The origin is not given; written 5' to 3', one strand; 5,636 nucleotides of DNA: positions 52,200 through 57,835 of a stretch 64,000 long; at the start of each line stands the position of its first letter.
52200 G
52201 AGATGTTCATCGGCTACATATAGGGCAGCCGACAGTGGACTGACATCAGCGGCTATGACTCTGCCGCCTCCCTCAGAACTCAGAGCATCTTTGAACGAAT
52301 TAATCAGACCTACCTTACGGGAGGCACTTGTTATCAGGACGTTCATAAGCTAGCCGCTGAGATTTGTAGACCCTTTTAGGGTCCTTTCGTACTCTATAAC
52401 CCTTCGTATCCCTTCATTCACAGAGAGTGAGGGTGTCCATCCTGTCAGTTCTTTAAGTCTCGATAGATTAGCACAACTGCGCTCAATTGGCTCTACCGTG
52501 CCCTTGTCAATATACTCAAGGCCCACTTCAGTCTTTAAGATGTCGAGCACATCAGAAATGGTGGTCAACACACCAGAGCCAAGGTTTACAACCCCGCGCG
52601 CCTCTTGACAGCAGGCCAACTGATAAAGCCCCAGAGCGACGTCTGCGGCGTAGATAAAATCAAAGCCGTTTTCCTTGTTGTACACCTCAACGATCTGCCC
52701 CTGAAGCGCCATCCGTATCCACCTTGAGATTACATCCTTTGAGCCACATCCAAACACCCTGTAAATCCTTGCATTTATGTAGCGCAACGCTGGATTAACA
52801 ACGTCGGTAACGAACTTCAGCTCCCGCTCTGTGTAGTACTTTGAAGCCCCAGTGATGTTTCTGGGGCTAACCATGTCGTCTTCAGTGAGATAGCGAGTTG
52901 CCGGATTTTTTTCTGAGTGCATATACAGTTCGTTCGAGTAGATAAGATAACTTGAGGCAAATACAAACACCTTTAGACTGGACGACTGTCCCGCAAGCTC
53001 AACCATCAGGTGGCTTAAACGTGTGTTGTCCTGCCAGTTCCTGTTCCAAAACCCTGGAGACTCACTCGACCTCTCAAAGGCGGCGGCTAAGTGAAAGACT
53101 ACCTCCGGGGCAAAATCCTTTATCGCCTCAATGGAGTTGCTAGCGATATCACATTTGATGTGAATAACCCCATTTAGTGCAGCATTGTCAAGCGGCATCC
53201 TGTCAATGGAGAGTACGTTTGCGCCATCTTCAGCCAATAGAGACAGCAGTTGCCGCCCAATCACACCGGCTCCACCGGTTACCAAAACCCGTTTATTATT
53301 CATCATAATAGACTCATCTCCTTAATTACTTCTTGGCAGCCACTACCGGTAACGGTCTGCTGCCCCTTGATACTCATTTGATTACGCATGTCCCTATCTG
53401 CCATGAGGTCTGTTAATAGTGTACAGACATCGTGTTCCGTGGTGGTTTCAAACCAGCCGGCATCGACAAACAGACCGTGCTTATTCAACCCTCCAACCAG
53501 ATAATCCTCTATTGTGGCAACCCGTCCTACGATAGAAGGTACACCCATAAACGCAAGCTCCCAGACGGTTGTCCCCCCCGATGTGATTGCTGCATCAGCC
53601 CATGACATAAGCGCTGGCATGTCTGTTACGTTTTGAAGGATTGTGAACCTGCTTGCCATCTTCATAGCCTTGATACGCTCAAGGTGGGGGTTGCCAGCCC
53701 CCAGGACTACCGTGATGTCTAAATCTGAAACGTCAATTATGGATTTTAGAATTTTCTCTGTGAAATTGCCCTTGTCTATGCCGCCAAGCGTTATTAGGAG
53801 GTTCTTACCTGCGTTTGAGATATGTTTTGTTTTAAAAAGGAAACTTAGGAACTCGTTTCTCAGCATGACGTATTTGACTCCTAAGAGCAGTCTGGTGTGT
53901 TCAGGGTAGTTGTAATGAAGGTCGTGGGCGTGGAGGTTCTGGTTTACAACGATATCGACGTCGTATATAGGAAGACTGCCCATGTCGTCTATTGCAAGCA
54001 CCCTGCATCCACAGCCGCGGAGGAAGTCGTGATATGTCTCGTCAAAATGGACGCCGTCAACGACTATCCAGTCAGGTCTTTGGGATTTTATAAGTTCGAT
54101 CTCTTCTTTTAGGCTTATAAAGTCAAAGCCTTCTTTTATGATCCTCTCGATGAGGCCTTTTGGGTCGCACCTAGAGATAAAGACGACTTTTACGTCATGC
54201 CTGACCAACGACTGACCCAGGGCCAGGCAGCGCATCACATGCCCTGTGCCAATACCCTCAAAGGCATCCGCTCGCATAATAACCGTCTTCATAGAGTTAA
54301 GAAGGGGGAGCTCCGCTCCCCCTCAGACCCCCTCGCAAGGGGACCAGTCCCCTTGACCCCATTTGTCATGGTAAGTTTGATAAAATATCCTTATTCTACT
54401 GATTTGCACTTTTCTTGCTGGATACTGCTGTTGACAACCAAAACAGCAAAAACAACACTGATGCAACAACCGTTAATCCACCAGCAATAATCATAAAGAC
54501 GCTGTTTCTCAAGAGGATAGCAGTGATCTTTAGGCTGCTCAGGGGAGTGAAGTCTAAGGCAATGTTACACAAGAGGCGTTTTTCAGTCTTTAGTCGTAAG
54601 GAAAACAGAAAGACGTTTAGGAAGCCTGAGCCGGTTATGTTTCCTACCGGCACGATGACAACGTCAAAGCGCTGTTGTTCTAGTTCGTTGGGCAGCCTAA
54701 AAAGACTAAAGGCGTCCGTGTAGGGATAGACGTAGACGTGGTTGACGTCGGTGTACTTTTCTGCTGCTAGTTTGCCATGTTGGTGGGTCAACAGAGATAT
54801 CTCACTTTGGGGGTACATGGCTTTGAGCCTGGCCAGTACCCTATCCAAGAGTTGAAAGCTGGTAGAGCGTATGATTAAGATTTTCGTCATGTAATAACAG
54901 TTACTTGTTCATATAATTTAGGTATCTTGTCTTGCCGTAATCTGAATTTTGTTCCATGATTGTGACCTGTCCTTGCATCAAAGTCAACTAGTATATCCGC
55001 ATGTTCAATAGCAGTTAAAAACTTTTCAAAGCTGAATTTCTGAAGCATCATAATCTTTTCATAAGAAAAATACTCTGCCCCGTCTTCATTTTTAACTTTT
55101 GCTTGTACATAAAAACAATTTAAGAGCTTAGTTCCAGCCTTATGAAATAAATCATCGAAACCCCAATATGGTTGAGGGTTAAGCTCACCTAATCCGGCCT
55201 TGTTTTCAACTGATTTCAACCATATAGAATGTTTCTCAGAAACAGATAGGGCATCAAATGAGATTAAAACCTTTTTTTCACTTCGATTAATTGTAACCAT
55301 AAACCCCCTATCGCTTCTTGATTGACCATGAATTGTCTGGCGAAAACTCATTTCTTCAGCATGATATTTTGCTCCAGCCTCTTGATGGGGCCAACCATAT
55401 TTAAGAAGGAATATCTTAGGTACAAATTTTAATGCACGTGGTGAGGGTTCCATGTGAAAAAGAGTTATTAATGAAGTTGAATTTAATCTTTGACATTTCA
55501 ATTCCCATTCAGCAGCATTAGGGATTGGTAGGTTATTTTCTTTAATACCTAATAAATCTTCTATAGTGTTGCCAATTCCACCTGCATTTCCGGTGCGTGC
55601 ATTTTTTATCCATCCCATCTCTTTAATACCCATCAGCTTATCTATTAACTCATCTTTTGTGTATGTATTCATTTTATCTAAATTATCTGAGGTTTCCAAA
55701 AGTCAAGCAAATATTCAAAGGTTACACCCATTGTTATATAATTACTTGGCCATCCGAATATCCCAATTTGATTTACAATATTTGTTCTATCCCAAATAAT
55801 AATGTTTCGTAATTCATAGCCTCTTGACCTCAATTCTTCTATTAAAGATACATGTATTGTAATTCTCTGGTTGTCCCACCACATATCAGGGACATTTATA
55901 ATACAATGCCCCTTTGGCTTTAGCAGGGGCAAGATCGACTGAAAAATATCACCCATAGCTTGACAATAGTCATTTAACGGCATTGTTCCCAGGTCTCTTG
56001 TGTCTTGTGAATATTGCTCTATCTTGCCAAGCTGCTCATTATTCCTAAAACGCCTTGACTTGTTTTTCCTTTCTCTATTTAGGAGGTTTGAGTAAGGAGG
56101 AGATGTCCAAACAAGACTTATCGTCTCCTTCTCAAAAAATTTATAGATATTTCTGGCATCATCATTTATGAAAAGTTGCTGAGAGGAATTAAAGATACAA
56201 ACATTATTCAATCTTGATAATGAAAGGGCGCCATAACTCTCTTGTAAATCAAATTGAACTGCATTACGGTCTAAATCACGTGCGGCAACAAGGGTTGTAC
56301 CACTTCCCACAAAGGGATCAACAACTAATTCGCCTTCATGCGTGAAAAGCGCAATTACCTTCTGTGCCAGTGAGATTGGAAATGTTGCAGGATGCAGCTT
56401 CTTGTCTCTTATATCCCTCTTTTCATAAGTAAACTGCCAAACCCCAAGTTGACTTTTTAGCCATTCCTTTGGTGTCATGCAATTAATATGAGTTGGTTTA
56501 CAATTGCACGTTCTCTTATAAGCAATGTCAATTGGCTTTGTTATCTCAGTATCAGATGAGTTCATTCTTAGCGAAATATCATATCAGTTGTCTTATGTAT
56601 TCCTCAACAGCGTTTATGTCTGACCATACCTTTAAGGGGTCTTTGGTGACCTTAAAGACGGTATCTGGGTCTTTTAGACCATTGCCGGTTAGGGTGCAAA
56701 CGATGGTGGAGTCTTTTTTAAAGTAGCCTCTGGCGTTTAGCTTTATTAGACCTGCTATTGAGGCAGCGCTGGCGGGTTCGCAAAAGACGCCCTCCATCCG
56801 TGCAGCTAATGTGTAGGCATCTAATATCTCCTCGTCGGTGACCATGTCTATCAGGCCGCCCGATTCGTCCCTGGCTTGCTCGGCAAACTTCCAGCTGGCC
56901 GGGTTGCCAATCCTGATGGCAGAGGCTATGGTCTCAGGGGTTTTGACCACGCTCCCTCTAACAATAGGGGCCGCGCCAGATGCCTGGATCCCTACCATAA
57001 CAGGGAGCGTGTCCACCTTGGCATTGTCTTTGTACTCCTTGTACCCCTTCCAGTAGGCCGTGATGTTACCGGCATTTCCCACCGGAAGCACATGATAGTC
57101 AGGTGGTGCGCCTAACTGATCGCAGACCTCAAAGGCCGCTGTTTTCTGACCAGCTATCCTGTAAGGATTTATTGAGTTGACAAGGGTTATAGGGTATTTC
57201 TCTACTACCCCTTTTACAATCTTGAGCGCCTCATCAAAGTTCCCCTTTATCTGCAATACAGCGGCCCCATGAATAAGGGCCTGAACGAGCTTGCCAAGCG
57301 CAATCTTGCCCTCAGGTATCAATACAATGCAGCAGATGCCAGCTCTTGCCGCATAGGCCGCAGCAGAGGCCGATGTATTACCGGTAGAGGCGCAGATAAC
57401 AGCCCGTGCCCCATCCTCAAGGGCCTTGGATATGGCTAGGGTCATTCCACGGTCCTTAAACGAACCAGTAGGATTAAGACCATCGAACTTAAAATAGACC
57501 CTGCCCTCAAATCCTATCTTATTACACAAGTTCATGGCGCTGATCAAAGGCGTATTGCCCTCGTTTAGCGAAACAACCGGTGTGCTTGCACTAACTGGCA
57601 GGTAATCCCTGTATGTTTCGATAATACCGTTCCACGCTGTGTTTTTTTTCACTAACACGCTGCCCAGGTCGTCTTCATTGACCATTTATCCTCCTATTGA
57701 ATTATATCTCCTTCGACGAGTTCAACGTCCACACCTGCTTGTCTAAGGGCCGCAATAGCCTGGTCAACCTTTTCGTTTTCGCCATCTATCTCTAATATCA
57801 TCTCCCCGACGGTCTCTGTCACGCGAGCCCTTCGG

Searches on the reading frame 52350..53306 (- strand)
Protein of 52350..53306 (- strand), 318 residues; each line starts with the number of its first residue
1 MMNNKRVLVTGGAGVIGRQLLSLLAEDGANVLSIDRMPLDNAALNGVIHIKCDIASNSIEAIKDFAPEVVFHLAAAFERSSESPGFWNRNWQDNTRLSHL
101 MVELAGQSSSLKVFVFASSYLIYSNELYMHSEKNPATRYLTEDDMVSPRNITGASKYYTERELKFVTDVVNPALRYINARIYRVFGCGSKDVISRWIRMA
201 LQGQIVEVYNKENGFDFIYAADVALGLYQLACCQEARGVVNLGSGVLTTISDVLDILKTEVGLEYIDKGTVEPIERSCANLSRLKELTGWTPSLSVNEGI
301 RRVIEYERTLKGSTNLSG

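Call 75: search_protein_families(library=pfam, proteins=[window:52350-53306:-], max_evalue=0.00001)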
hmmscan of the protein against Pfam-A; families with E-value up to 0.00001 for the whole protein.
window:52350-53306:- (318 aa): 4 families
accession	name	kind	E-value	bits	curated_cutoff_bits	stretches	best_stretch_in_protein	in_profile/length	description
PF01370.27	Epimerase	-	7.3e-26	91.5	20.9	1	7-233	1-227/240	NAD dependent epimerase/dehydratase family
PF16363.11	GDP_Man_Dehyd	-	6.7e-12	45.9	27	1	8-302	1-331/332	GDP-mannose 4,6 dehydratase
PF04321.23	RmlD_sub_bind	-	2.5e-11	43.7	27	1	6-230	2-196/287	RmlD substrate binding domain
PF01073.25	3Beta_HSD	-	1.7e-06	27.7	22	1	8-225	1-223/280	3-beta hydroxysteroid dehydrogenase/isomerase family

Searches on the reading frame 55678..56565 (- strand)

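Call 75: search_protein_families(library=pfam, proteins=[window:55678-56565:-], max_evalue=0.00001)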
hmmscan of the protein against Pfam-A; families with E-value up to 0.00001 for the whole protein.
window:55678-56565:- (295 aa): 1 family
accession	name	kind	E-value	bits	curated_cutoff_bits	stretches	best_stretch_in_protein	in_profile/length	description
PF01555.25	N6_N4_Mtase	-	5.7e-27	95.5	26.7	1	15-111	121-215/221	DNA methylase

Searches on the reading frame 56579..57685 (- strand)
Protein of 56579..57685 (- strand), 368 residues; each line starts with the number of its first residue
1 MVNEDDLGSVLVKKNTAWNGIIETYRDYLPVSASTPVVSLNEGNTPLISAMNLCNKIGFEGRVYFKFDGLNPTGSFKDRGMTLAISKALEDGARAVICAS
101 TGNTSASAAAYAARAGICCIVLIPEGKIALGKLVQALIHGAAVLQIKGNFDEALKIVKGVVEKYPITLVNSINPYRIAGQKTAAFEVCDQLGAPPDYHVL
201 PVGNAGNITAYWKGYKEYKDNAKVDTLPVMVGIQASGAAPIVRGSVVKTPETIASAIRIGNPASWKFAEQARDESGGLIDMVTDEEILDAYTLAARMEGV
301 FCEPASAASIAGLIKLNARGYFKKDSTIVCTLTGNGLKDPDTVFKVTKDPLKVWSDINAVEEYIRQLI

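Call 75: search_protein_families(library=pfam, proteins=[window:56579-57685:-], max_evalue=0.00001)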
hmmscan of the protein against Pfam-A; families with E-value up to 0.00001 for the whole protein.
window:56579-57685:- (368 aa): 1 family
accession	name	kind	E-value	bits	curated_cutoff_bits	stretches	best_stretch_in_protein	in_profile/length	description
PF00291.31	PALP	-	1.7e-71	241.5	35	1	38-334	1-295/295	Pyridoxal-phosphate dependent enzyme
